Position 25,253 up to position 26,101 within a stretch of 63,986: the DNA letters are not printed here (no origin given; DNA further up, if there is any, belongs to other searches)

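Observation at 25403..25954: Mini-FtsZ: tubulin/FtsZ N-domain-only protein with degenerate GTP-binding signature, next to orc1/cdc6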

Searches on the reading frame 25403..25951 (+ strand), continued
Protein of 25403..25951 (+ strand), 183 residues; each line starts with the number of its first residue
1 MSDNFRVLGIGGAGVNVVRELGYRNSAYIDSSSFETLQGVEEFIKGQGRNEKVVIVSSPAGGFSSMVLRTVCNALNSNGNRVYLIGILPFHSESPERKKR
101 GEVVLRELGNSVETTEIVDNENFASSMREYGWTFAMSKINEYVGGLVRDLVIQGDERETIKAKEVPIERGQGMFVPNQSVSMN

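Call 37: find_homologous_proteins(query=A2, max_evalue=0.001)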
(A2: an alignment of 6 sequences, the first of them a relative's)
Query A2 (6 sequences) (252 aa, profile of the alignment): 36 proteins with E <= 0.001 among 7891 candidates.
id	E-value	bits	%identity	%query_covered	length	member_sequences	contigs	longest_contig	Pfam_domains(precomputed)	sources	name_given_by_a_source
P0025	1.5e-113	396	100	100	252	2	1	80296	PF00091.32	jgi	jgi:hypothetical protein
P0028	5.6e-103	362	34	100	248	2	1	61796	PF00091.32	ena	-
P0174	9.1e-92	325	58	99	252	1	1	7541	PF00091.32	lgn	-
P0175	4.0e-89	316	53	100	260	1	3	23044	PF00091.32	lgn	-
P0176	1.1e-86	308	35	100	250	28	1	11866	PF00091.32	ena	-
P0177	2.4e-70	255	34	98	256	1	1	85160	PF00091.32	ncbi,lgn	-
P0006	1.2e-49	187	51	61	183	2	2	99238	PF00091.32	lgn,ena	-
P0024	3.3e-49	186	47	60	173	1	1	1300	PF00091.32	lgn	-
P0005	4.7e-49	185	51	60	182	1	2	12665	PF00091.32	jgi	jgi:cell division GTPase FtsZ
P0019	5.4e-49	185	53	60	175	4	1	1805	PF00091.32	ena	-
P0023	6.7e-49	185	46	66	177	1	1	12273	-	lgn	-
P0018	8.8e-49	184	53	60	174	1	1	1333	PF00091.32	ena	-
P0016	1.1e-48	184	53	60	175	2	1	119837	PF00091.32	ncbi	-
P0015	1.3e-48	184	53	60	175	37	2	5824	PF00091.32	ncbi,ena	-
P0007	1.5e-48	183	49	65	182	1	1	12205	PF00091.32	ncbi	-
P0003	1.0e-47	181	53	60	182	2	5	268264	PF00091.32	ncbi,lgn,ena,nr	ncbi:MAG: hypothetical protein M0Z77_02145 [Thermoplasmatales archaeon]|nr:hypothetical protein [Can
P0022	1.8e-47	180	49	60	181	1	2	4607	PF00091.32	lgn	-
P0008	2.2e-47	180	50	62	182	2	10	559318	PF00091.32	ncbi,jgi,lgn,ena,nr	ncbi:MAG: hypothetical protein M1161_03080 [Candidatus Thermoplasmatota archaeon]|jgi:cell division 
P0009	5.1e-47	178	52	59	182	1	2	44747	PF00091.32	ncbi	ncbi:MAG: hypothetical protein ACP5UZ_03115 [Thermoplasmata archaeon]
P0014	5.6e-47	178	52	59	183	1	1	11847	PF00091.32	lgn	-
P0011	7.9e-47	178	51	59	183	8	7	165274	PF00091.32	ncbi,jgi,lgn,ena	ncbi:MAG: hypothetical protein AAE975_00010 [Thermoplasmatales archaeon]|jgi:cell division GTPase Ft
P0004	3.7e-46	176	51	60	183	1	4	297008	PF00091.32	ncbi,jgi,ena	jgi:cell division GTPase FtsZ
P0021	7.7e-46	175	49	60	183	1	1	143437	PF00091.32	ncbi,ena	-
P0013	8.9e-46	174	52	59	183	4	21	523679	PF00091.32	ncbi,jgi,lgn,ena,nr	ncbi:MAG: hypothetical protein M1386_00110 [Candidatus Thermoplasmatota archaeon]|jgi:cell division 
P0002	1.3e-45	174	52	60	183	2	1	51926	PF00091.32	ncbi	-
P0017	1.2e-44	171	50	59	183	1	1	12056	PF00091.32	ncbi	ncbi:MAG: hypothetical protein QXU18_03180 [Thermoplasmatales archaeon]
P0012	1.8e-44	170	43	69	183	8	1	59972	PF00091.32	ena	-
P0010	4.0e-44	169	47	60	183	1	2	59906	PF00091.32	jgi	jgi:cell division GTPase FtsZ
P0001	2.3e-43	166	47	66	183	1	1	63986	PF00091.32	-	-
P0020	7.2e-42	162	50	58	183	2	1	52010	PF00091.32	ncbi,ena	-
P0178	5.2e-41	159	44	58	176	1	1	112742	PF00091.32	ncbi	ncbi:MAG: hypothetical protein QXN66_03765 [Thermoplasmatales archaeon]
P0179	6.6e-8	50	25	52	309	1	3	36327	PF00091.32,PF12327.14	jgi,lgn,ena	-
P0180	2.1e-7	49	25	52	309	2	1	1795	PF00091.32,PF12327.14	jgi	jgi:cell division protein FtsZ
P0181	3.6e-7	48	32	56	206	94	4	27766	PF00091.32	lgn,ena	-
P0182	7.9e-6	43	24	27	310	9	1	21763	PF00091.32,PF12327.14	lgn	-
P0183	8.2e-6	43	22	67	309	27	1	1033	PF00091.32,PF12327.14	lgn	-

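Call 40: find_encoding_contigs(protein=P0177, flank=8000, max_places=2)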
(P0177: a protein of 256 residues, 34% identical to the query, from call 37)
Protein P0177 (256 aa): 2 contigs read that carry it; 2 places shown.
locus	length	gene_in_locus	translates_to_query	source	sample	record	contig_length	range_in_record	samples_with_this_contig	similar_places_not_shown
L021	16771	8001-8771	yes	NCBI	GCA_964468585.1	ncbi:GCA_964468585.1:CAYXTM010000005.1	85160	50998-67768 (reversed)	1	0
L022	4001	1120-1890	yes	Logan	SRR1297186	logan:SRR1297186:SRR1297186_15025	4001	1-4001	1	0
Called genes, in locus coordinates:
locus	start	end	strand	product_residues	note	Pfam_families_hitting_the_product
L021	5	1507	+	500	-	-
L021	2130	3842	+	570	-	PF07690:MFS_1, PF00083:Sugar_tr, PF07690:MFS_1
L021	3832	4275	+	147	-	PF01047:MarR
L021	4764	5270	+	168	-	PF00383:dCMP_cyt_deam_1, PF14437:MafB19-deam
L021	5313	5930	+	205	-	PF00561:Abhydrolase_1 (weak), PF12146:Hydrolase_4 (faint), PF12697:Abhydrolase_6 (faint)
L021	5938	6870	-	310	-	PF00248:Aldo_ket_red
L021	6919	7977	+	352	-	PF00931:NB-ARC (weak), PF13191:AAA_16 (weak), PF24883:NPHP3_N (weak), PF00004:AAA (weak), PF09848:SLFN-g3_helicase (weak), PF13173:AAA_14 (weak), PF13401:AAA_22 (weak), PF22703:Cdc6_lid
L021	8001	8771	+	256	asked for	PF00091:Tubulin (weak)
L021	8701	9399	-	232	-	PF00588:SpoU_methylase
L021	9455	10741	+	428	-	PF08245:Mur_ligase_M, PF02875:Mur_ligase_C, PF27239:FOL3_C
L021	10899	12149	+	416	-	PF13191:AAA_16, PF00004:AAA, PF13401:AAA_22 (weak), PF22606:Cdc6-ORC-like_ATPase_lid (weak), PF22703:Cdc6_lid, PF09079:WHD_Cdc6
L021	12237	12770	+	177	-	PF13238:AAA_18, PF13207:AAA_17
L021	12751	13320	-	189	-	PF00117:GATase, PF07722:Peptidase_C26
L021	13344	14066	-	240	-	PF01978:TrmB, PF02082:Rrf2 (faint)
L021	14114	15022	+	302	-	PF22082:TtuA_LIM_N, PF02540:NAD_synthase (weak), PF03054:tRNA_Me_trans (weak), PF01171:ATP_bind_3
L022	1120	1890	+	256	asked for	PF00091:Tubulin (weak)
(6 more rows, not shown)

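Call 41: find_related_loci(query=A4, collection=genome_contigs, flank=3000)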
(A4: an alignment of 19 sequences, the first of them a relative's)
Query A4 (252 aa) in genome_contigs; peptide patterns used: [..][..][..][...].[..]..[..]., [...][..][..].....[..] (x = any residue, [..] = any of these).
363 stretches matched a pattern; 28 encode a relative of the query (tblastn E <= 1e-3); 28 distinct loci.
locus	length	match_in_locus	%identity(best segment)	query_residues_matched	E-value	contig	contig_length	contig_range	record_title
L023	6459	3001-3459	51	1-153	7e-51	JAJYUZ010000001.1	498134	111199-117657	MAG: Thermoplasmata archaeon isolate FK1.bin53 NODE_13_length_498134_cov_11.057288, whole genome shotgun sequence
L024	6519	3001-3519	49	1-165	2e-50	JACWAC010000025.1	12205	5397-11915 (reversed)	MAG: Thermoplasmatales archaeon isolate A_EUR_01 NODE_25_length_12205_cov_8.798354, whole genome shotgun sequence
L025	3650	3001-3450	53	1-150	7e-49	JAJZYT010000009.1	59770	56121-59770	MAG: Thermoplasmata archaeon isolate TL1-5.bin67 NODE_454_length_59770_cov_23.680935, whole genome shotgun sequence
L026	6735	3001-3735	41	1-245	8e-49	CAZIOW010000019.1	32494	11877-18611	MAG TPA_asm: uncultured Thermoplasmatales archaeon isolate SRP041649_co1_42 genome assembly, contig: NODE_174_length_324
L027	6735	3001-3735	40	1-245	2e-48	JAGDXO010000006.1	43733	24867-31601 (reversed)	MAG: Thermoplasmata archaeon isolate KMA_Bin17 NODE_246_length_43733_cov_55.268259, whole genome shotgun sequence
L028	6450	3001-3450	52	1-150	3e-48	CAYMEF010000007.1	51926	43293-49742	MAG TPA_asm: uncultured Thermoplasmatales archaeon isolate SRP271791_co2_51 genome assembly, contig: NODE_61_length_5192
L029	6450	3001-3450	53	1-150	4e-48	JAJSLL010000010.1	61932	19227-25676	MAG: Thermoplasmatales archaeon isolate IK54 184, whole genome shotgun sequence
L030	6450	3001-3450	49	1-150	3e-46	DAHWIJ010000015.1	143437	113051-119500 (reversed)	MAG TPA_asm: Thermoplasmatales archaeon isolate clean190 k141_782689, whole genome shotgun sequence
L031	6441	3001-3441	50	1-147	2e-43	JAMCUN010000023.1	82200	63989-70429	MAG: Thermoplasmatota archaeon isolate FK_Sedi_A_Bin.125 NODE_455_length_82200_cov_4.11702, whole genome shotgun sequenc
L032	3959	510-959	53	1-150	5e-41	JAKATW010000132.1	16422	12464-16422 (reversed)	MAG: Thermoplasmata archaeon isolate YP3.bin108 NODE_4348_length_16422_cov_1.46646, whole genome shotgun sequence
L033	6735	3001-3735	34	1-252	3e-39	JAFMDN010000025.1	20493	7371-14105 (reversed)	MAG: Methanobacteriota archaeon isolate CPBay_Spr30G08_8 NODE_1466_length_20493_cov_9.239652, whole genome shotgun seque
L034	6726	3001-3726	34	1-248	2e-38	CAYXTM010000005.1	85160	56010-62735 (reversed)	MAG TPA_asm: uncultured Thermoplasmatales archaeon isolate SRP041649_co1_38 genome assembly, contig: NODE_24_length_8516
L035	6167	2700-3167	50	1-156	4e-38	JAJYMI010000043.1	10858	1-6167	MAG: Thermoplasmata archaeon isolate DBS2-4.bin120 NODE_11114_length_10858_cov_3.7852, whole genome shotgun sequence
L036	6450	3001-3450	51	1-150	2e-37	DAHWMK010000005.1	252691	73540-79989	MAG TPA_asm: Thermoplasmatales archaeon isolate clean1374 k141_124948, whole genome shotgun sequence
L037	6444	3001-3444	52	1-148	2e-37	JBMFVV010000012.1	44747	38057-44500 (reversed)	MAG: Thermoplasmata archaeon isolate KM4364-01 NODE_12_length_44747_cov_245.225722, whole genome shotgun sequence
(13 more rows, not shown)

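Call 45: predict_structure(alignment_id=A4)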
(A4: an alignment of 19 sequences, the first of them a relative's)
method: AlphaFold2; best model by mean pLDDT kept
length: 252 residues; sequences in the alignment: 19
mean_pLDDT: 77.6   pTM: 0.70
mean pLDDT of the five models: 77.6, 75.9, 75.8, 74.5, 72.0
residues with pLDDT >= 90: 73; 70-90: 117; 50-70: 37; < 50: 25
segments of 3 or more residues with pLDDT < 50: 232-252
pLDDT, mean of each block of 10 residues (from residue 1): 80 91 90 95 95 93 96 95 88 80 89 81 69 76 79 64 69 78 58 81 83 74 77 39 29 29
secondary structure, 60 per line:
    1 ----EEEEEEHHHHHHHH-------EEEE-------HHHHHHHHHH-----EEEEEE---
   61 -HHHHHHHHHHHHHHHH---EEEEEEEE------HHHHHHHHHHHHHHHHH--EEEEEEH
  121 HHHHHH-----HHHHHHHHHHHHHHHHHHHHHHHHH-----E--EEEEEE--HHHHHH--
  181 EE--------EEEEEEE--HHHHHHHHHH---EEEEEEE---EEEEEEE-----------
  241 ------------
elements in order: E5-10 H11-18 E26-29 H37-46 E52-57 H62-77 E81-88 H95-111 E114-119 H120-126 H132-156 E165-170 H173-178 E191-197 H200-209 E213-219 E223-229

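Call 49: fold_search(model_id=the predicted structure, library=pdb)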
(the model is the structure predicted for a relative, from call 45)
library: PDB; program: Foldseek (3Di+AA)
matches with E <= 10: 1626; with E <= 0.001: 535
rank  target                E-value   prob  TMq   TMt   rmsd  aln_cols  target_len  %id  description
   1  5xdv                  7.1e-14  1.00  0.70  0.59   4.3       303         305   15  Staphylococcus aureus FtsZ 12-316 G196S complexed with TXA6101 (released 2017-08-02)
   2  4m8i                  1.3e-13  1.00  0.70  0.59   4.5       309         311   15  1.43 Angstrom resolution crystal structure of cell division protein FtsZ (ftsZ) from Staphylococcus epidermidis RP62A in (released 2013-09-04)
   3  6rvn                  1.4e-13  1.00  0.69  0.58   4.4       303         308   15  aFtsz-GDP-Wat (released 2020-02-19)
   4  7ojc                  1.5e-13  1.00  0.69  0.58   4.4       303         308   15  SaFtsZ(Q48A) complexed with GDP (released 2022-03-02)
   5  5mn5_A                2.1e-13  1.00  0.70  0.62   4.3       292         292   16  S. aureus FtsZ 12-316 T66W GTP Closed form (2TCm) (released 2016-12-21)
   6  5mn4                  2.1e-13  1.00  0.64  0.54   5.4       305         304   16  S. aureus FtsZ 12-316 F138A GDP Open form (1FOf) (released 2016-12-21)
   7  3vo8_B                2.3e-13  1.00  0.67  0.57   4.7       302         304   16  Staphylococcus aureus FtsZ GDP-form (released 2012-08-29)
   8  5mn6_A                2.4e-13  1.00  0.69  0.60   4.7       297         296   16  S. aureus FtsZ 12-316 F138A GDP Closed form (3FCm) (released 2016-12-21)
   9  7ohh                  2.7e-13  1.00  0.68  0.57   4.5       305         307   15  SaFtsZ complexed with GDP and BeF3- (released 2022-03-02)
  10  7ojd                  2.7e-13  1.00  0.67  0.57   4.7       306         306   16  SaFtsZ(D46A) complexed with GDP (released 2022-03-02)
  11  5h5h                  2.9e-13  1.00  0.69  0.59   4.4       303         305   15  Staphylococcus aureus FtsZ-GDP R29A mutant in T state (released 2017-05-24)
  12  2r6r                  3.1e-13  1.00  0.70  0.57   4.4       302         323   14  Aquifex aeolicus FtsZ (released 2007-10-16)
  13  6yd1                  3.1e-13  1.00  0.69  0.59   4.4       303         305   15  SaFtsZ-DFMBA (released 2021-07-28)
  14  6kvq                  3.1e-13  1.00  0.67  0.57   4.5       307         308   15  S. aureus FtsZ in complex with BOFP (compound 3) (released 2020-01-15)
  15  5mn5_B                3.7e-13  1.00  0.72  0.65   4.0       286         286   17  S. aureus FtsZ 12-316 T66W GTP Closed form (2TCm) (released 2016-12-21)
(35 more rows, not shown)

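Call 52: search_protein_families(library=padloc, proteins=[window:25403-25951:+, P0025], max_evalue=0.01)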
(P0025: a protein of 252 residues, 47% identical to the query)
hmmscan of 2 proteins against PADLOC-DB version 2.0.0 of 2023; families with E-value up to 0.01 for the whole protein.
window:25403-25951:+ (183 aa): 0 families

P0025 (252 aa): 1 family
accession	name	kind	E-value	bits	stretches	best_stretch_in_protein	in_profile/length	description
PDLC01879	CARF3--CARF_TM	-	0.0016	16.1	1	39-148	5-98/222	-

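Call 53: search_protein_families(library=phrogs, proteins=[window:25403-25951:+, P0025], max_evalue=0.01)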
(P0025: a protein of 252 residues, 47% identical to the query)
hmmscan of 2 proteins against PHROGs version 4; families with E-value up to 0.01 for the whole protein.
window:25403-25951:+ (183 aa): 0 families

P0025 (252 aa): 0 families

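Call 54: search_protein_families(library=ncbifam, proteins=[P0025], max_evalue=0.001)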
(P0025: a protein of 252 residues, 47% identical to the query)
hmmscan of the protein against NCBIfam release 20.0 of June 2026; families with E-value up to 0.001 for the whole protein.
P0025 (252 aa): 1 family
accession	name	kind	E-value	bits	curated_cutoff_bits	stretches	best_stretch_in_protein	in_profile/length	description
TIGR00065.1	ftsZ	equivalog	2.3e-11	43.6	295.2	1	85-151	137-203/353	cell division protein FtsZ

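Call 55: find_encoding_contigs(protein=P0031, flank=5000, max_places=2)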
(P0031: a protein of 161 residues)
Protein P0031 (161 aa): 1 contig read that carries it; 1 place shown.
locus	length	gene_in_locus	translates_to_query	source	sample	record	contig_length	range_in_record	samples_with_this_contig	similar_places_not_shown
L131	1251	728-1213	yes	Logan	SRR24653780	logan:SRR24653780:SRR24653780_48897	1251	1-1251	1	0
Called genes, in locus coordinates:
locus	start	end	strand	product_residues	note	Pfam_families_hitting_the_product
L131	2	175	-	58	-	?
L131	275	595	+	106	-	PF12844:HTH_19, PF01381:HTH_3, PF13443:HTH_26 (weak)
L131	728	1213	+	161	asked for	PF00091:Tubulin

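Call 56: find_encoding_contigs(protein=P0181, flank=5000, max_places=2)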
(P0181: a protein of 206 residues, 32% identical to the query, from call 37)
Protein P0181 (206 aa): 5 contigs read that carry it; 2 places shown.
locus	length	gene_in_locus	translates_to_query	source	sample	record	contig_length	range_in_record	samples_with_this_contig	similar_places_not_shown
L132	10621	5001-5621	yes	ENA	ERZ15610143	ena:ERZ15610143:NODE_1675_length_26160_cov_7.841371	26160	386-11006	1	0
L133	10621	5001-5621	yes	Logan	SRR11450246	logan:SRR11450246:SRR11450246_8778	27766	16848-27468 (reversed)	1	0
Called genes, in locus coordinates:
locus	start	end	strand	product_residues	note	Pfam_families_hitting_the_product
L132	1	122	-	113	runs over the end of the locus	-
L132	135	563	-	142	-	PF01090:Ribosomal_S19e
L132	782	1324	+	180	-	PF02441:Flavoprotein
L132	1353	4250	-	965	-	PF00133:tRNA-synt_1, PF09334:tRNA-synt_1g (weak), PF08264:Anticodon_1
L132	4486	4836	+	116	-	PF01402:RHH_1 (faint), PF17723:RHH_8 (weak)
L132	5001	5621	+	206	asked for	PF00091:Tubulin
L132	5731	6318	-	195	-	PF01558:POR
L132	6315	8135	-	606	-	PF01855:POR_N, PF12797:Fer4_2 (faint), PF02775:TPP_enzyme_C, PF14697:Fer4_21 (weak), PF00037:Fer4, PF12837:Fer4_6 (weak)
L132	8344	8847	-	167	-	-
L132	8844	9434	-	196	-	PF02492:cobW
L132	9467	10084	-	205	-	PF00702:Hydrolase, PF12710:HAD, PF13419:HAD_2, PF13242:Hydrolase_like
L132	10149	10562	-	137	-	-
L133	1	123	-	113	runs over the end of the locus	-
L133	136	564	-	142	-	PF01090:Ribosomal_S19e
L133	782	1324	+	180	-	PF02441:Flavoprotein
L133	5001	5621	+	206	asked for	PF00091:Tubulin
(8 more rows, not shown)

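Call 69: find_related_loci(query=A4, collection=viral_contigs, flank=5000)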
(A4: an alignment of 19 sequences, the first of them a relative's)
Query A4 (252 aa) in viral_contigs; peptide patterns used: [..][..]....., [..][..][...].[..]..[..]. (x = any residue, [..] = any of these).
166 stretches matched a pattern, but none encodes a relative of the query by tblastn (E <= 1e-3).

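Call 70: list_cluster_members(proteins=[P0181, P0013, P0011])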
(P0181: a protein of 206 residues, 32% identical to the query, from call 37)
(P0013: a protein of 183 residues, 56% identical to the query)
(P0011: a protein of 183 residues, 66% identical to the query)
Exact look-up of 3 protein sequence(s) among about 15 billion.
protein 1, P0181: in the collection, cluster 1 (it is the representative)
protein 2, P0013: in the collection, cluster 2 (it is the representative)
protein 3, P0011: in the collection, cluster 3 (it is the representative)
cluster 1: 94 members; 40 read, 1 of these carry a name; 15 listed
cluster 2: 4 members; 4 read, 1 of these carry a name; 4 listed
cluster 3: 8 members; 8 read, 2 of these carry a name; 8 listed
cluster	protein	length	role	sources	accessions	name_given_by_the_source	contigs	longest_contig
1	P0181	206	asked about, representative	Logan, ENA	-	-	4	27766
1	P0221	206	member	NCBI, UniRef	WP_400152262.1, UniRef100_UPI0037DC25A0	hypothetical protein [Candidatus Methanarcanum hacksteinii] | hypothetical protein n=1 Tax=Candidatus Methanarcanum hacksteinii TaxID=2911857 ...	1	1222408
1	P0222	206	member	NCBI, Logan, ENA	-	-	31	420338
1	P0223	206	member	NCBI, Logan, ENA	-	-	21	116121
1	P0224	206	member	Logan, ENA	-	-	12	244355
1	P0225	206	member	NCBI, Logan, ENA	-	-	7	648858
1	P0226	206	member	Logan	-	-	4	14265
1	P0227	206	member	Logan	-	-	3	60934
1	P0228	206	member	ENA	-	-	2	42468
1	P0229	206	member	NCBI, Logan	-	-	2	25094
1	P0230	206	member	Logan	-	-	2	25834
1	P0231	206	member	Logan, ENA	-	-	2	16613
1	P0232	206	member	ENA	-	-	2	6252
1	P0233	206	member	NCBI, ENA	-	-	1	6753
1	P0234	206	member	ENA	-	-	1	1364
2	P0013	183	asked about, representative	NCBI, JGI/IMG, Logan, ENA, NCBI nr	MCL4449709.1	MAG: hypothetical protein M1386_00110 [Candidatus Thermoplasmatota archaeon] | cell division GTPase FtsZ | hypothetical protein [Candidatus Thermoplasmatota archaeon]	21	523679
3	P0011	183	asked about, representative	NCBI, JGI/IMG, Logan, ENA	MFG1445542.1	MAG: hypothetical protein AAE975_00010 [Thermoplasmatales archaeon] | cell division GTPase FtsZ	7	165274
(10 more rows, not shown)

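Call 80: find_encoding_contigs(protein=P0041, flank=5000, max_places=2)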
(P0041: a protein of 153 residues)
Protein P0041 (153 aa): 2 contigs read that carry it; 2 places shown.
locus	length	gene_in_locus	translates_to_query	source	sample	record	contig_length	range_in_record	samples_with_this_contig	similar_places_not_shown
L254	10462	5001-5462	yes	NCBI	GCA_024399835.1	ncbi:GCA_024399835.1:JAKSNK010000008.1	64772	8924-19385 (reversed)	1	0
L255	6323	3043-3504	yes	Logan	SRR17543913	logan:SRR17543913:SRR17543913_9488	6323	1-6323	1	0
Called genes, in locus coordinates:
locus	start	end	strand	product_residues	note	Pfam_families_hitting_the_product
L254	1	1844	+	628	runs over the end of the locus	PF22815:CatAgl_D1, PF12708:Pect-lyase_RHGA_epim (weak), PF22816:CatAgl_D2, PF13229:Beta_helix (faint)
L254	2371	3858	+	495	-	-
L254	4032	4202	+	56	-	-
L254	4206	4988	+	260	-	-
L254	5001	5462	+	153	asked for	PF00091:Tubulin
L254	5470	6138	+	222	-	-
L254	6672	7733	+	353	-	PF04055:Radical_SAM, PF13186:SPASM (weak)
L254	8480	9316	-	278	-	PF12833:HTH_18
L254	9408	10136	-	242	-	-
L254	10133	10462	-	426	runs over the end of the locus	PF00773:RNB, PF18614:RNase_II_C_S1 (faint), PF00575:S1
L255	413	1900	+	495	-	-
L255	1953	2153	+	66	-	-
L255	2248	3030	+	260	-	-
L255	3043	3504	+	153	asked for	PF00091:Tubulin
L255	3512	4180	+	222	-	-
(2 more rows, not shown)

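Call 81: find_encoding_contigs(protein=P0030, flank=5000, max_places=2)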
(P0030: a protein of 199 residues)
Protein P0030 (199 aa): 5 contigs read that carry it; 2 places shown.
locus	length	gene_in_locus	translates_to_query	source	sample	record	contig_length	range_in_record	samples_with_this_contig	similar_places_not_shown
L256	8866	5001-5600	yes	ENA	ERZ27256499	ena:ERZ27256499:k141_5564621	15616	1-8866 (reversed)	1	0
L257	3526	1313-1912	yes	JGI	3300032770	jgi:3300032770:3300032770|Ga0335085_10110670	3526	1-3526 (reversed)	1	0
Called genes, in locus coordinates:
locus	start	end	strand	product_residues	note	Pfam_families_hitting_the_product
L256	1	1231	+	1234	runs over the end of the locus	PF24389:ORC-CDC6-like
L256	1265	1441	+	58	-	PF00929:RNase_T (weak)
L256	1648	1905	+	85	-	-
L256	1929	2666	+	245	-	-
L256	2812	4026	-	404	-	PF00589:Phage_integrase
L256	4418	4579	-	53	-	-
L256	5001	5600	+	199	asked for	PF00091:Tubulin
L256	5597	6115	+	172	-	-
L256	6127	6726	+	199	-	-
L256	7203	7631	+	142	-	-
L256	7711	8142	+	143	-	-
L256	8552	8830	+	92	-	PF00216:Bac_DNA_binding, PF18291:HU-HIG (weak)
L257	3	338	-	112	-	?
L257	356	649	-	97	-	-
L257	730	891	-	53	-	-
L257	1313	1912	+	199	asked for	PF00091:Tubulin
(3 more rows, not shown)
